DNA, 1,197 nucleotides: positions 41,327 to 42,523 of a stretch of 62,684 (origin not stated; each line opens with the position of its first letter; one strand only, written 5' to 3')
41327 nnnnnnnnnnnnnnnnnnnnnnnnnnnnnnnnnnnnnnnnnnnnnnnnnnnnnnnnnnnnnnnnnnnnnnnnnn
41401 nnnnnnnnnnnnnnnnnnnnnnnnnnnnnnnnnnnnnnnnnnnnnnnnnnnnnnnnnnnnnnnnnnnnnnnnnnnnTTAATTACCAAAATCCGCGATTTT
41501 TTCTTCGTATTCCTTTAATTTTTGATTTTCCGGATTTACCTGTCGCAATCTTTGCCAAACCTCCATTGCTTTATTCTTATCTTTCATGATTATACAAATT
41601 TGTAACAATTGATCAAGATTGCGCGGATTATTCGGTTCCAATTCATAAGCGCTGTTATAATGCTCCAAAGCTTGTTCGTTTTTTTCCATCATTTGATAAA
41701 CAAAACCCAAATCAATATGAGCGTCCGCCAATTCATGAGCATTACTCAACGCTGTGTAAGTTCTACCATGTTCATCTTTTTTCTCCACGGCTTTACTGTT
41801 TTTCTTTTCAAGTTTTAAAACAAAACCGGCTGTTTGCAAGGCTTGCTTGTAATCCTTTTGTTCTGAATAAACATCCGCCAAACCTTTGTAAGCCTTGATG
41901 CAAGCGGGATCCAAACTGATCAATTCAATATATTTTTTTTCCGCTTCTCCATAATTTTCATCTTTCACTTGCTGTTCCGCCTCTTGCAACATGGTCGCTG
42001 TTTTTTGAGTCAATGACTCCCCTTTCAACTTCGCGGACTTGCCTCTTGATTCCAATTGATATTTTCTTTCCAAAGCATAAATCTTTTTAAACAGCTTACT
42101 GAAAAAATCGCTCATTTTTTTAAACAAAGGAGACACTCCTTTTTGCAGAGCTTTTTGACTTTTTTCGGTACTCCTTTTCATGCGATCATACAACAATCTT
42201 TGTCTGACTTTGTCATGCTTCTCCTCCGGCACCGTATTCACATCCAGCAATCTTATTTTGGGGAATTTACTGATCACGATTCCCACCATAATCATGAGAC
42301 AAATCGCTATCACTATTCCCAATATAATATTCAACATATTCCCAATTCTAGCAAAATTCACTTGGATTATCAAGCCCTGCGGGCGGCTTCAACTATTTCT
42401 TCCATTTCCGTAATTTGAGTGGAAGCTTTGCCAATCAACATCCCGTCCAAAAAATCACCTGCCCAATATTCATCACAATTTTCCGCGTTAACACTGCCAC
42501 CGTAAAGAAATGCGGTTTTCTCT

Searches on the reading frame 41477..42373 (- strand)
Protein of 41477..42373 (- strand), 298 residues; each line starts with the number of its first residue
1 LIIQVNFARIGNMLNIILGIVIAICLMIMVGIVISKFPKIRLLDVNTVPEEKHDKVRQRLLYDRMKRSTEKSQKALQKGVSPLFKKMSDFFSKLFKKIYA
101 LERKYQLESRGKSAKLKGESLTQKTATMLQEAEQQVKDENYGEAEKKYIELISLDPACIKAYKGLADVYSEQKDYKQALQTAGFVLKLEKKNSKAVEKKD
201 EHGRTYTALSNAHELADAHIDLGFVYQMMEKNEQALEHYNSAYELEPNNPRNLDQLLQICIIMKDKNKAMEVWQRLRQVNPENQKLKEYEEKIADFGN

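Call 11: find_related_loci(query=window:41477-42373:-, collection=genome_contigs, flank=4000)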
Query window:41477-42373:- (298 aa) in genome_contigs; peptide patterns used: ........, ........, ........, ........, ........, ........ (x = any residue, [..] = any of these).
93 stretches matched a pattern; 5 encode a relative of the query (tblastn E <= 1e-3); 5 distinct loci.
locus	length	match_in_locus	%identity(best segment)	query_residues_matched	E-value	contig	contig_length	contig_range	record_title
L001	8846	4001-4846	30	132-295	1e-9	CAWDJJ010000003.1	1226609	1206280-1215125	MAG: uncultured Chloroflexia bacterium isolate MFD06435.bin.2.24 genome assembly, contig: contig_48488, whole genome sho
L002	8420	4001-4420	26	133-285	4e-6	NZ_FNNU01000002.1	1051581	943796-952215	Pseudomonas kuykendallii strain NRRL B-59562, whole genome shotgun sequence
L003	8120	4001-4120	48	156-195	3e-5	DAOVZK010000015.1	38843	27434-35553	MAG TPA_asm: Planctomycetota bacterium isolate CSMAG_1807 CSMAG_1807_k141_1214400_length_38843_cov_11.9937, whole genome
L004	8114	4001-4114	47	141-178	5e-5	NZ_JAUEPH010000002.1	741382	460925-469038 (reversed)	Algoriphagus sediminis strain C2-7 scaffold_2_length=741383, whole genome shotgun sequence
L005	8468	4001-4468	25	133-285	4e-5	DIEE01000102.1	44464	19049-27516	MAG TPA_asm: Pseudomonas sp. UBA5782 UBA5782_contig_421, whole genome shotgun sequence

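Call 13: find_homologous_proteins(query=window:41477-42373:-, max_evalue=0.00001)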
Query window:41477-42373:- (298 aa): 141 proteins with E <= 0.00001 among 951 candidates; the best 120 are listed.
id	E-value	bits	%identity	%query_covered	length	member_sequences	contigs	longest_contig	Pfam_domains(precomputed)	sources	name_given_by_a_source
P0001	8.2e-189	643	100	100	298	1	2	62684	PF14559.13,PF23914.2,PF13414.13,PF00515.35,PF13424.13,PF13428.13,PF07719.24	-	-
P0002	7.2e-84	299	51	95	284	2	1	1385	PF14559.13,PF13431.13,PF23914.2,PF13414.13,PF00515.35,PF12895.14,PF13424.13,PF13432.13,PF13428.13,PF13181.13,PF07719.24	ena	-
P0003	8.3e-84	299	52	95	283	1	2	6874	PF13431.13,PF23914.2,PF13414.13,PF13176.13,PF13428.13,PF14559.13,PF10516.16,PF00515.35,PF13424.13,PF21033.5,PF13181.13,PF07719.24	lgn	-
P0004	2.4e-82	294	52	91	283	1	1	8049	PF14559.13,PF13431.13,PF23914.2,PF13414.13,PF00515.35,PF13424.13,PF13432.13,PF13428.13,PF07719.24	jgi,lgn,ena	-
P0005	1.3e-78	282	50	90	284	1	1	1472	PF14559.13,PF23914.2,PF00515.35,PF13424.13,PF13428.13,PF13429.13,PF13181.13,PF07719.24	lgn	-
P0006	1.5e-78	282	50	95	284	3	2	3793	PF14559.13,PF00515.35,PF13181.13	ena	-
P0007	2.0e-78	282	49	94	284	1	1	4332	PF14559.13,PF13431.13,PF23914.2,PF00515.35,PF13424.13,PF13428.13,PF13181.13,PF07719.24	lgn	-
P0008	2.2e-77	278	50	95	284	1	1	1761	PF14559.13,PF13431.13,PF00515.35,PF13424.13,PF07719.24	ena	-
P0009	6.0e-77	277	49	90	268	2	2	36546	PF14559.13,PF13431.13,PF23914.2,PF13414.13,PF00515.35,PF13424.13,PF13432.13,PF13428.13,PF07719.24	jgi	-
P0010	1.9e-75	272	49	88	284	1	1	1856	PF14559.13,PF13428.13,PF07719.24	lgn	-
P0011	2.8e-75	271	49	91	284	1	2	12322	PF14559.13,PF13431.13,PF23914.2,PF00515.35,PF13424.13,PF13428.13,PF13181.13,PF07719.24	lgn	-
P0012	1.4e-74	269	48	90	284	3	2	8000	PF14559.13,PF23914.2,PF13414.13,PF00515.35,PF13428.13,PF07719.24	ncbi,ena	ncbi:MAG: hypothetical protein AAB766_02430 [Patescibacteria group bacterium]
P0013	2.3e-74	268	49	92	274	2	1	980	PF13431.13,PF23914.2,PF13414.13,PF13176.13,PF13428.13,PF14559.13,PF00515.35,PF12895.14,PF13424.13,PF21033.5,PF13181.13,PF07719.24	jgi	-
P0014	5.1e-74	267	49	90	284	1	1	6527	PF14559.13,PF23914.2,PF13414.13,PF00515.35,PF13432.13,PF13428.13,PF13181.13,PF07719.24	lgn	-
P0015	9.1e-74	266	48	95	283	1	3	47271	PF13431.13,PF23914.2,PF13414.13,PF13176.13,PF13428.13,PF14559.13,PF10516.16,PF00515.35,PF13424.13,PF21033.5,PF13181.13,PF07719.24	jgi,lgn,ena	jgi:tetratricopeptide (TPR) repeat protein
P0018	2.7e-71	258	47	89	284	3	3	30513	PF14559.13,PF23914.2,PF13414.13,PF00515.35,PF13432.13,PF13428.13,PF07719.24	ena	-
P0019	1.6e-70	256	48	95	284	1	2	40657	PF14559.13,PF23914.2,PF00515.35,PF13424.13,PF13181.13,PF07719.24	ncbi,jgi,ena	-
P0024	8.9e-66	240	45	95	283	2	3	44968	PF14559.13,PF13431.13,PF23914.2,PF13414.13,PF00515.35,PF13424.13,PF21033.5,PF13181.13,PF07719.24,PF13374.13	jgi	jgi:tetratricopeptide (TPR) repeat protein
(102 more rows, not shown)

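Call 15: find_encoding_contigs(protein=P0015, flank=5000, max_places=3)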
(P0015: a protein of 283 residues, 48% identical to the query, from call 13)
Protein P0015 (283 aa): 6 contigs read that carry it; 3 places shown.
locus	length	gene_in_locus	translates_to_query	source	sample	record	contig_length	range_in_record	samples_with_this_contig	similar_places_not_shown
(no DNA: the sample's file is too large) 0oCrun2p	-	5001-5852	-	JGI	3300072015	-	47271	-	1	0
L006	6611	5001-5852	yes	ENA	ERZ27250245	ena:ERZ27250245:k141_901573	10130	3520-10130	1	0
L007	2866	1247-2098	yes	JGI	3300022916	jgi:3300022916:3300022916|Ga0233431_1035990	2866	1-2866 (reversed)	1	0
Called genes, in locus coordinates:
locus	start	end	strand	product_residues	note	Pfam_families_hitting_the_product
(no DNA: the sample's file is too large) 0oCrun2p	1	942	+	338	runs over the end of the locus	PF02449:Glyco_hydro_42 (weak)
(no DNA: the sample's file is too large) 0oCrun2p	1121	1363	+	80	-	-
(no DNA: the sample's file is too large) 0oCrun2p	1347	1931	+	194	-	PF18915:DUF5667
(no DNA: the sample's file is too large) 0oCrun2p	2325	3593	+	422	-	PF00675:Peptidase_M16, PF05193:Peptidase_M16_C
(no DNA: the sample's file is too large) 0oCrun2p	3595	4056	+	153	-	-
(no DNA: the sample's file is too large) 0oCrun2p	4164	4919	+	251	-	PF00121:TIM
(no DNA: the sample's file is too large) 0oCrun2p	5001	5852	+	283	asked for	PF13176:TPR_7 (faint), PF23914:TPR_CcmH_CycH (faint), PF13424:TPR_12 (faint), PF13414:TPR_11 (faint), PF14559:TPR_19 (weak), PF00515:TPR_1, PF07719:TPR_2 (weak), PF13181:TPR_8 (weak), +4 more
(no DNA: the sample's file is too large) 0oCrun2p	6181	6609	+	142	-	PF18920:DUF5671 (faint)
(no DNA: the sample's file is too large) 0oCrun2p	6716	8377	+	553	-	PF18884:TSP3_bac (faint)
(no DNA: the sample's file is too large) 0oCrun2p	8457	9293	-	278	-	PF08282:Hydrolase_3 (faint)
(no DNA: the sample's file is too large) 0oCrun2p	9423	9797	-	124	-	PF06397:Desulfoferrod_N, PF01880:Desulfoferrodox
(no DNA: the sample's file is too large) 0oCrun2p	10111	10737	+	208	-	PF01725:Ham1p_like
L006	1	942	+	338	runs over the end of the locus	PF02449:Glyco_hydro_42 (weak)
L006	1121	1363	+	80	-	-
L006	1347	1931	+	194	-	PF18915:DUF5667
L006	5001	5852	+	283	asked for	PF13176:TPR_7 (faint), PF23914:TPR_CcmH_CycH (faint), PF13424:TPR_12 (faint), PF13414:TPR_11 (faint), PF14559:TPR_19 (weak), PF00515:TPR_1, PF07719:TPR_2 (weak), PF13181:TPR_8 (weak), +4 more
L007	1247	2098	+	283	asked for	PF13176:TPR_7 (faint), PF23914:TPR_CcmH_CycH (faint), PF13424:TPR_12 (faint), PF13414:TPR_11 (faint), PF14559:TPR_19 (weak), PF00515:TPR_1, PF07719:TPR_2 (weak), PF13181:TPR_8 (weak), +4 more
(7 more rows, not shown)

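Call 16: find_encoding_contigs(protein=P0009, flank=5000, max_places=3)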
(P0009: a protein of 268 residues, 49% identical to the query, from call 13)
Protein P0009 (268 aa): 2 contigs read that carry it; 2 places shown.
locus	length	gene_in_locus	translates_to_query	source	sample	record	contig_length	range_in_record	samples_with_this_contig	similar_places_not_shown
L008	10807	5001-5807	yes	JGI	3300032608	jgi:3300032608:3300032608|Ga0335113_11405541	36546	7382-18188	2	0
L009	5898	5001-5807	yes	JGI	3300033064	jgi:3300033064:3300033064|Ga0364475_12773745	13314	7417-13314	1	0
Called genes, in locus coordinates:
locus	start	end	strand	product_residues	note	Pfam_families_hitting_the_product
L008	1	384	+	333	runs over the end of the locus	PF02449:Glyco_hydro_42 (faint)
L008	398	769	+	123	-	-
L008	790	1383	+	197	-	PF18915:DUF5667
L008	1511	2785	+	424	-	PF00675:Peptidase_M16, PF05193:Peptidase_M16_C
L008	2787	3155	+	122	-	-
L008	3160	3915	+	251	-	PF00121:TIM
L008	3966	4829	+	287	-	PF01116:F_bP_aldolase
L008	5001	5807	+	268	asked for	PF13424:TPR_12 (faint), PF23914:TPR_CcmH_CycH (faint), PF07719:TPR_2 (faint), PF13428:TPR_14 (faint), PF13431:TPR_17 (faint), PF13432:TPR_16 (faint), PF14559:TPR_19 (weak), PF00515:TPR_1 (weak), +1 more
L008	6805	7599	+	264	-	PF01978:TrmB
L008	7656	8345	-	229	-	-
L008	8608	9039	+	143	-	PF18920:DUF5671 (faint)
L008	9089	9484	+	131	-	PF04138:GtrA_DPMS_TM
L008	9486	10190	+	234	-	PF08713:DNA_alkylation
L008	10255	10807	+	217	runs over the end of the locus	-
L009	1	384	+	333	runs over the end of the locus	PF02449:Glyco_hydro_42 (faint)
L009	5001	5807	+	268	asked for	PF13424:TPR_12 (faint), PF23914:TPR_CcmH_CycH (faint), PF07719:TPR_2 (faint), PF13428:TPR_14 (faint), PF13431:TPR_17 (faint), PF13432:TPR_16 (faint), PF14559:TPR_19 (weak), PF00515:TPR_1 (weak), +1 more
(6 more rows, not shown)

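Call 17: find_encoding_contigs(protein=P0019, flank=5000, max_places=3)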
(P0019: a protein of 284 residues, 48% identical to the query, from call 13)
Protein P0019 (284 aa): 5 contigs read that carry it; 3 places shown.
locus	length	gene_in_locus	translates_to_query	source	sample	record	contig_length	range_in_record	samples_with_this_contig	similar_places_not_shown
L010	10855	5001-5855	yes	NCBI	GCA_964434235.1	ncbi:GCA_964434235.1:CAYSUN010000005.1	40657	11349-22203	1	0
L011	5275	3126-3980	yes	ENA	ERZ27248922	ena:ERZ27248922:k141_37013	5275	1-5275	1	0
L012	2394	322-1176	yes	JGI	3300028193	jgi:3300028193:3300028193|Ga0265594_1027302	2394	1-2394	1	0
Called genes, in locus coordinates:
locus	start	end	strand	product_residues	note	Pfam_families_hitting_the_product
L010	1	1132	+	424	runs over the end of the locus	PF00675:Peptidase_M16, PF05193:Peptidase_M16_C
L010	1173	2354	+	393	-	-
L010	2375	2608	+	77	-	-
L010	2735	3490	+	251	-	PF00121:TIM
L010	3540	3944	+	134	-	PF13366:PDDEXK_3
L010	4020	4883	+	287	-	PF01116:F_bP_aldolase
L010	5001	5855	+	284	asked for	PF00515:TPR_1 (faint), PF07719:TPR_2 (faint), PF13181:TPR_8 (faint), PF23914:TPR_CcmH_CycH (faint), PF13424:TPR_12 (faint), PF14559:TPR_19 (faint)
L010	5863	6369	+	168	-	-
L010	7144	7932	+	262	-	PF01978:TrmB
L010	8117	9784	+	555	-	PF18884:TSP3_bac (faint)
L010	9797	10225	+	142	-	PF18920:DUF5671 (faint)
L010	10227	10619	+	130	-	PF04138:GtrA_DPMS_TM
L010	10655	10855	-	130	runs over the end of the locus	-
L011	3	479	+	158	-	?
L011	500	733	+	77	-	-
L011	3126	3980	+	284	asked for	PF00515:TPR_1 (faint), PF07719:TPR_2 (faint), PF13181:TPR_8 (faint), PF23914:TPR_CcmH_CycH (faint), PF13424:TPR_12 (faint), PF14559:TPR_19 (faint)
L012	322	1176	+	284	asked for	PF00515:TPR_1 (faint), PF07719:TPR_2 (faint), PF13181:TPR_8 (faint), PF23914:TPR_CcmH_CycH (faint), PF13424:TPR_12 (faint), PF14559:TPR_19 (faint)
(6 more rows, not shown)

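Call 24: find_encoding_contigs(protein=P0003, flank=5000, max_places=3)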
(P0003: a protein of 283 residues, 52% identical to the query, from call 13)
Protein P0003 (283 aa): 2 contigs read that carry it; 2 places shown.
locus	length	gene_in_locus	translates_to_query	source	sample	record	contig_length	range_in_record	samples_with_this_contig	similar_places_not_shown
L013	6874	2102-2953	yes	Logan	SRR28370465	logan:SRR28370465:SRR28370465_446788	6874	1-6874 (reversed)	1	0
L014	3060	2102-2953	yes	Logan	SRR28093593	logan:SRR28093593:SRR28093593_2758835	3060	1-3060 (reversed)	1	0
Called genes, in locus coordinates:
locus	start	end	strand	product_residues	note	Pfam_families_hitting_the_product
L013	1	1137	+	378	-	?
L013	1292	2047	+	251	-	PF00121:TIM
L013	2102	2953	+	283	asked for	PF13176:TPR_7 (faint), PF23914:TPR_CcmH_CycH (faint), PF13428:TPR_14 (faint), PF14559:TPR_19 (weak), PF13424:TPR_12 (weak), PF00515:TPR_1, PF07719:TPR_2, PF13414:TPR_11 (weak), +4 more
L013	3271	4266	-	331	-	-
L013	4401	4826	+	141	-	PF18920:DUF5671 (faint)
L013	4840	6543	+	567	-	-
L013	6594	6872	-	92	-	?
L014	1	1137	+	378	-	?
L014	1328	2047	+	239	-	PF00121:TIM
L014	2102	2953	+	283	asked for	PF13176:TPR_7 (faint), PF23914:TPR_CcmH_CycH (faint), PF13428:TPR_14 (faint), PF14559:TPR_19 (weak), PF13424:TPR_12 (weak), PF00515:TPR_1, PF07719:TPR_2, PF13414:TPR_11 (weak), +4 more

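Call 25: find_encoding_contigs(protein=P0004, flank=5000, max_places=3)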
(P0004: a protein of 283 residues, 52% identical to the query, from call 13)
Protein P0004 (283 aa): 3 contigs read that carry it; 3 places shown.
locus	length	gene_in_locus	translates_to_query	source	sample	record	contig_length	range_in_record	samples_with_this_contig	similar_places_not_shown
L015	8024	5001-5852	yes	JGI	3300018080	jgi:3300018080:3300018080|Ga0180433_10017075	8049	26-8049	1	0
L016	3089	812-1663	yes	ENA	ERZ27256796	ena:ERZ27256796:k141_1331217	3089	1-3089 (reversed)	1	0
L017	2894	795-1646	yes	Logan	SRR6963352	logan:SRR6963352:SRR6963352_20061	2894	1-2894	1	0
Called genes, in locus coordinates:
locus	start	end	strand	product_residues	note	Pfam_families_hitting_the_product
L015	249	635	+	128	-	-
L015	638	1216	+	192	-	PF18915:DUF5667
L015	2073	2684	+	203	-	-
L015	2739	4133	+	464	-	PF00675:Peptidase_M16, PF05193:Peptidase_M16_C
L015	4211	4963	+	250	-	PF00121:TIM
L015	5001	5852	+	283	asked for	PF23914:TPR_CcmH_CycH (faint), PF13424:TPR_12 (faint), PF13428:TPR_14 (faint), PF13414:TPR_11 (faint), PF13432:TPR_16 (faint), PF14559:TPR_19 (weak), PF00515:TPR_1, PF07719:TPR_2 (weak), +1 more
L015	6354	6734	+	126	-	-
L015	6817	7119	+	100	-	PF18893:DUF5652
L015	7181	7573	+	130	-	-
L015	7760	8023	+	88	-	?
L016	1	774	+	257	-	?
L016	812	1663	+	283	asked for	PF23914:TPR_CcmH_CycH (faint), PF13424:TPR_12 (faint), PF13428:TPR_14 (faint), PF13414:TPR_11 (faint), PF13432:TPR_16 (faint), PF14559:TPR_19 (weak), PF00515:TPR_1, PF07719:TPR_2 (weak), +1 more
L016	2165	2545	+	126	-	-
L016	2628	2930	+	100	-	PF18893:DUF5652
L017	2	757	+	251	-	?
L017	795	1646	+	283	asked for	PF23914:TPR_CcmH_CycH (faint), PF13424:TPR_12 (faint), PF13428:TPR_14 (faint), PF13414:TPR_11 (faint), PF13432:TPR_16 (faint), PF14559:TPR_19 (weak), PF00515:TPR_1, PF07719:TPR_2 (weak), +1 more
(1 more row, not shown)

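Call 26: find_encoding_contigs(protein=P0001, flank=3000, max_places=4)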
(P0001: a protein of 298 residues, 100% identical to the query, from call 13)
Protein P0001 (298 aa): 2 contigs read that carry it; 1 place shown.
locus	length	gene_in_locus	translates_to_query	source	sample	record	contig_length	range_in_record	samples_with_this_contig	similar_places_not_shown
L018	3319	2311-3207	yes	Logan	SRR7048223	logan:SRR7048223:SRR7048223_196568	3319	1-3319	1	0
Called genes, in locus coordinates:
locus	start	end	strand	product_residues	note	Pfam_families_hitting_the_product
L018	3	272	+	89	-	?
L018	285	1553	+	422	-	PF00675:Peptidase_M16, PF05193:Peptidase_M16_C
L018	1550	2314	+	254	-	PF00121:TIM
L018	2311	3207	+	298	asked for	PF23914:TPR_CcmH_CycH (faint), PF07719:TPR_2 (faint), PF13424:TPR_12 (faint), PF13428:TPR_14 (faint), PF13414:TPR_11 (faint), PF14559:TPR_19 (faint), PF00515:TPR_1 (weak)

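Call 38: find_encoding_contigs(protein=P0011, flank=4000, max_places=2)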
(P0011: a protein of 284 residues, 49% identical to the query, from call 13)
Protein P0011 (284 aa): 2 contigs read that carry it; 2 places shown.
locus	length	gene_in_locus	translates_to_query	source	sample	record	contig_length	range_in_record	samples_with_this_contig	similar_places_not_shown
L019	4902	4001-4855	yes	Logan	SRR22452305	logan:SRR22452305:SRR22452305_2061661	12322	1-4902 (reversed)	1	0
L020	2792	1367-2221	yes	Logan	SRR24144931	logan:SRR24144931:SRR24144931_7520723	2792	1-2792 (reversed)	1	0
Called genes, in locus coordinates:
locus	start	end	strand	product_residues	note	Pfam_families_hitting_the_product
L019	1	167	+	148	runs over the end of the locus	-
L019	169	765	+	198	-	PF18915:DUF5667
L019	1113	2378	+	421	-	PF00675:Peptidase_M16, PF05193:Peptidase_M16_C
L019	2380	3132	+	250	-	PF00121:TIM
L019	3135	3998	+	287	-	PF01116:F_bP_aldolase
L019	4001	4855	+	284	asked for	PF23914:TPR_CcmH_CycH (faint), PF07719:TPR_2 (faint), PF13428:TPR_14 (faint), PF13181:TPR_8 (faint), PF13424:TPR_12 (faint), PF14559:TPR_19 (weak), PF13431:TPR_17 (faint), PF00515:TPR_1 (weak)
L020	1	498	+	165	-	?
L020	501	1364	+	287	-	PF01116:F_bP_aldolase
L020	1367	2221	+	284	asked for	PF23914:TPR_CcmH_CycH (faint), PF07719:TPR_2 (faint), PF13428:TPR_14 (faint), PF13181:TPR_8 (faint), PF13424:TPR_12 (faint), PF14559:TPR_19 (weak), PF13431:TPR_17 (faint), PF00515:TPR_1 (weak)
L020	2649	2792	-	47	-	?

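Call 39: find_encoding_contigs(protein=P0018, flank=4000, max_places=2)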
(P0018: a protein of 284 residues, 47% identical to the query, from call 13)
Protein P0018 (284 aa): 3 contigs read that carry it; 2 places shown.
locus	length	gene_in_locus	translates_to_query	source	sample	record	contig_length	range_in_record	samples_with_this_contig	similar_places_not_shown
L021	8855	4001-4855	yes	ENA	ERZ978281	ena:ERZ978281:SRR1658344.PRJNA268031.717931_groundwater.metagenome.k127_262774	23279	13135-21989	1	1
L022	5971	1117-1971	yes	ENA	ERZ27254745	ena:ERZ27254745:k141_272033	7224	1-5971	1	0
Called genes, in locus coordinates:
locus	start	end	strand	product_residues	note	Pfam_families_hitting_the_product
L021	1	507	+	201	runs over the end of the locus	PF18915:DUF5667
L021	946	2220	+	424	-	PF00675:Peptidase_M16, PF05193:Peptidase_M16_C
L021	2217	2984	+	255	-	PF00121:TIM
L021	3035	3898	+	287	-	PF01116:F_bP_aldolase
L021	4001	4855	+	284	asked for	PF23914:TPR_CcmH_CycH (faint), PF13428:TPR_14 (faint), PF13414:TPR_11 (faint), PF13432:TPR_16 (faint), PF14559:TPR_19 (weak), PF00515:TPR_1, PF07719:TPR_2 (weak), PF14559:TPR_19 (weak)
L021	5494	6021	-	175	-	-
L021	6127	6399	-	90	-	-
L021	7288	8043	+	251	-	PF01978:TrmB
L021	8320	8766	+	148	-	PF18920:DUF5671 (faint)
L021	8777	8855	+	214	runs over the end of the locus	PF00730:HhH-GPD, PF00633:HHH (weak)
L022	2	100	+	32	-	?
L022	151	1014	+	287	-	PF01116:F_bP_aldolase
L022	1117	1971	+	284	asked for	PF23914:TPR_CcmH_CycH (faint), PF13428:TPR_14 (faint), PF13414:TPR_11 (faint), PF13432:TPR_16 (faint), PF14559:TPR_19 (weak), PF00515:TPR_1, PF07719:TPR_2 (weak), PF14559:TPR_19 (weak)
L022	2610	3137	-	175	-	-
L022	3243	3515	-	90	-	-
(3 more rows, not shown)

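Call 40: find_encoding_contigs(protein=P0024, flank=4000, max_places=2)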
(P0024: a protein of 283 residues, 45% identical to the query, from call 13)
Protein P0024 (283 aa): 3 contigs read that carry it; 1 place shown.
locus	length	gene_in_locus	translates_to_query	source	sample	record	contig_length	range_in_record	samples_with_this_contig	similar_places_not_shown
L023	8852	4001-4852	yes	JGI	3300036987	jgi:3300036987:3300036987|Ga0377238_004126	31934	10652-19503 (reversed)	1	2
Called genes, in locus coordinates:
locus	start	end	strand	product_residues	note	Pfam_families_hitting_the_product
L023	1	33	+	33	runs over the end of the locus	-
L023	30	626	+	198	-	PF18915:DUF5667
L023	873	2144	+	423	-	PF00675:Peptidase_M16, PF05193:Peptidase_M16_C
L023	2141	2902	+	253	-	PF00121:TIM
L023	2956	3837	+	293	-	PF01116:F_bP_aldolase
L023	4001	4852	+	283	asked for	PF13181:TPR_8 (faint), PF07719:TPR_2 (faint), PF13424:TPR_12 (faint), PF23914:TPR_CcmH_CycH (faint), PF13374:TPR_10 (faint), PF13414:TPR_11 (faint), PF14559:TPR_19 (faint), PF00515:TPR_1 (weak), +2 more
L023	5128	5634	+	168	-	PF00856:SET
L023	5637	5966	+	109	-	PF03819:MazG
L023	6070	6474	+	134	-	-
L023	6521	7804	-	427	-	PF01541:GIY-YIG, PF27096:UvrC_M, PF02151:UVR, PF08459:UvrC_RNaseH_dom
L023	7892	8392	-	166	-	-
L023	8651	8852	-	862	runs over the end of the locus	PF00005:ABC_tran (faint), PF02463:SMC_N (faint), PF13175:AAA_15 (faint), PF13191:AAA_16 (faint), PF13304:AAA_21 (faint), PF13555:AAA_29 (faint), PF20703:nSTAND1 (faint), PF17760:UvrA_inter, +1 more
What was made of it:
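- On Met-X-Asp-stop mini-ORF RNAs of sister Patescibacteria: The synteny M16 peptidase - TIM - TPR - tRNA-Thr is conserved (calls 15-17, 24-26, 38-40).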

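Call 44: find_related_loci(query=A2, collection=genome_contigs, flank=3500)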
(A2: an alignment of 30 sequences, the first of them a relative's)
Query A2 (298 aa) in genome_contigs; peptide patterns used: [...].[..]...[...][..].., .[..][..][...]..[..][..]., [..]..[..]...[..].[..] (x = any residue, [..] = any of these).
429 stretches matched a pattern; 183 encode a relative of the query (tblastn E <= 1e-3); the best 80 are kept; 79 distinct loci.
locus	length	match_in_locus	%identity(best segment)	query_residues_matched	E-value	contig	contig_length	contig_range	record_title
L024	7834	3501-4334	50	14-293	3e-84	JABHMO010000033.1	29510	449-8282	MAG: Candidatus Falkowbacteria bacterium isolate SI037S2_bin7 k141_989479, whole genome shotgun sequence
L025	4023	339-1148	50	25-295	1e-81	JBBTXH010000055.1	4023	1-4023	MAG: Patescibacteria group bacterium isolate H51-bin326_1 H51_bin326_1_000000000055, whole genome shotgun sequence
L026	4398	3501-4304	49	28-296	7e-81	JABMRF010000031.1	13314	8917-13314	MAG: Candidatus Kuenenbacteria bacterium isolate bin.190 k141_2899541, whole genome shotgun sequence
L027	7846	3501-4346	47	14-296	6e-80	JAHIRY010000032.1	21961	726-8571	MAG: Patescibacteria group bacterium isolate MM_PC_MetaG.mb.147 MM_PC_MetaG.mb.147_k141_1396630, whole genome shotgun se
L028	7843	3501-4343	48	13-294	4e-79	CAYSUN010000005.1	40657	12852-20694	MAG TPA_asm: uncultured Gammaproteobacteria bacterium isolate SRP178699_co2_536 genome assembly, contig: NODE_359_length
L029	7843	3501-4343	46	13-294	6e-75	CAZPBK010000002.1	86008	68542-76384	MAG TPA_asm: uncultured Gammaproteobacteria bacterium isolate binchicken_co13_472 genome assembly, contig: NODE_149_leng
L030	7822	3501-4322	45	13-293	2e-69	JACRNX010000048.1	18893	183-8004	MAG: Candidatus Falkowbacteria bacterium isolate NC_groundwater_1946_Pr3_S-0.2um_44_7 scaffold_447083, whole genome shot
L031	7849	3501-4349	43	13-296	2e-68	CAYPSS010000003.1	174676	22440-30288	MAG TPA_asm: uncultured Gammaproteobacteria bacterium isolate binchicken_co27_474 genome assembly, contig: NODE_100_leng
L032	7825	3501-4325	45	16-293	4e-67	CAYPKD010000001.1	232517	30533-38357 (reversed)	MAG TPA_asm: uncultured Gammaproteobacteria bacterium isolate binchicken_co334_146 genome assembly, contig: NODE_24_leng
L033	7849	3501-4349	42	13-296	1e-67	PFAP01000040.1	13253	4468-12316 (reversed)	MAG: Candidatus Falkowbacteria bacterium CG10_big_fil_rev_8_21_14_0_10_39_11 CG10_8_21_14_0.10_scaffold_4785_c, whole ge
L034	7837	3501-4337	41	16-296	2e-61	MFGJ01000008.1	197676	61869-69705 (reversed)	MAG: Candidatus Falkowbacteria bacterium RIFOXYC2_FULL_36_12 rifoxyc2_full_scaffold_85, whole genome shotgun sequence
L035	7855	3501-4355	40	13-298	2e-61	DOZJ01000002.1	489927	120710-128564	MAG TPA_asm: Candidatus Falkowbacteria bacterium isolate UBA11705 contig_1667, whole genome shotgun sequence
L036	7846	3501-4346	42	13-296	1e-60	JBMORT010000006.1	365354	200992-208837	MAG: Patescibacteria group bacterium isolate Betzabe_MAG187 MAG187_6, whole genome shotgun sequence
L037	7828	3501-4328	38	22-293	5e-54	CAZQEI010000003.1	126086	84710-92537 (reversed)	MAG TPA_asm: uncultured Gammaproteobacteria bacterium isolate SRP272421_co2_478 genome assembly, contig: NODE_102_length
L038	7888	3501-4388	36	8-293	2e-51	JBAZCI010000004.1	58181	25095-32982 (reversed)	MAG: Patescibacteria group bacterium isolate SO_2017_GW1_133 NODE_2857_length_58181_cov_1.568729_OW334_2017, whole genom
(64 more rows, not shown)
